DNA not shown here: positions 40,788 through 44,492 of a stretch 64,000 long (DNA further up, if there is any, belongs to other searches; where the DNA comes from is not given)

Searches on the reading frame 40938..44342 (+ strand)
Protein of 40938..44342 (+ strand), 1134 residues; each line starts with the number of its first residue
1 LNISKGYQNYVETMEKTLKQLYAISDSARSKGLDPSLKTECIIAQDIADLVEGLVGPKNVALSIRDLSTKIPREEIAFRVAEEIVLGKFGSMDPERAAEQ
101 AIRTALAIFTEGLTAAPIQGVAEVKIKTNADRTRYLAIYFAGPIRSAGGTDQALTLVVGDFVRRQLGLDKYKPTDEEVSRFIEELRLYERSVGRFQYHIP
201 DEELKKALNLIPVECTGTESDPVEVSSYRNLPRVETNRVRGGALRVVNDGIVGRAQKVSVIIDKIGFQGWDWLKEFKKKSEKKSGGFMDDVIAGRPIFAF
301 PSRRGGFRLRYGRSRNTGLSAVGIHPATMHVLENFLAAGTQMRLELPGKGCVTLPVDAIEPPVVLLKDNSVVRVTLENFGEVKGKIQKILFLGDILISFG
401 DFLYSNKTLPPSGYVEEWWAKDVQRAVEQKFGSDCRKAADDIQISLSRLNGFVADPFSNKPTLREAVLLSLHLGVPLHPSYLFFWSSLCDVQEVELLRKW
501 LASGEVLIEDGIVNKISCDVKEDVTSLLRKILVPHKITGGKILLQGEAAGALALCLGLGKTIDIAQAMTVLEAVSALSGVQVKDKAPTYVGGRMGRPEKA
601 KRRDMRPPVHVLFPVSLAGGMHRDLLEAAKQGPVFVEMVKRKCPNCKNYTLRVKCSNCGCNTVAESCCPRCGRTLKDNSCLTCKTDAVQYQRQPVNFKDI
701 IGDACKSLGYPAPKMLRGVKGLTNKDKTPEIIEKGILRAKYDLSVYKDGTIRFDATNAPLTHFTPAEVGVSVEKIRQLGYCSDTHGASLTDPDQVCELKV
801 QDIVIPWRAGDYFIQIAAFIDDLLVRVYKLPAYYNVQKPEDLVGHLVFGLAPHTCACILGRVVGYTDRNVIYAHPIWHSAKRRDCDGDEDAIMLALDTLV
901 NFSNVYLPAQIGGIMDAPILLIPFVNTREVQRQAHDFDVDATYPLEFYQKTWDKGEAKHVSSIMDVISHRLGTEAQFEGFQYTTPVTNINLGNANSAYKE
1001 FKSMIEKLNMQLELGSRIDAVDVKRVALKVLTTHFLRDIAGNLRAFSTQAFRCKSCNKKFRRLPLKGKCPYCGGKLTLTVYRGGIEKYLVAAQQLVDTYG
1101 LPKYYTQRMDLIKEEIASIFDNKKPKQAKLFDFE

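Call 15: search_protein_families(library=pfam, proteins=[window:40938-44342:+], max_evalue=0.00001)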
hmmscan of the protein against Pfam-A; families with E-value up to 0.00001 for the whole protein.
window:40938-44342:+ (1134 aa): 3 families
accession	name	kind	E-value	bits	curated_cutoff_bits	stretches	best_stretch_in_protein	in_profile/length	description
PF24846.1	PolC_DP2_cat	-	2.6e-127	424.4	24.3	1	714-1007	6-299/299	DNA polymerase II large subunit DP2, catalytic domain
PF24844.1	PolC_DP2_central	-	3.3e-117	392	24.3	1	278-676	5-371/372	DNA polymerase II large subunit DP2, central domain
PF03833.19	PolC_DP2_N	-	3.2e-103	345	24.3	1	9-278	1-270/271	DNA polymerase II large subunit DP2, N-terminal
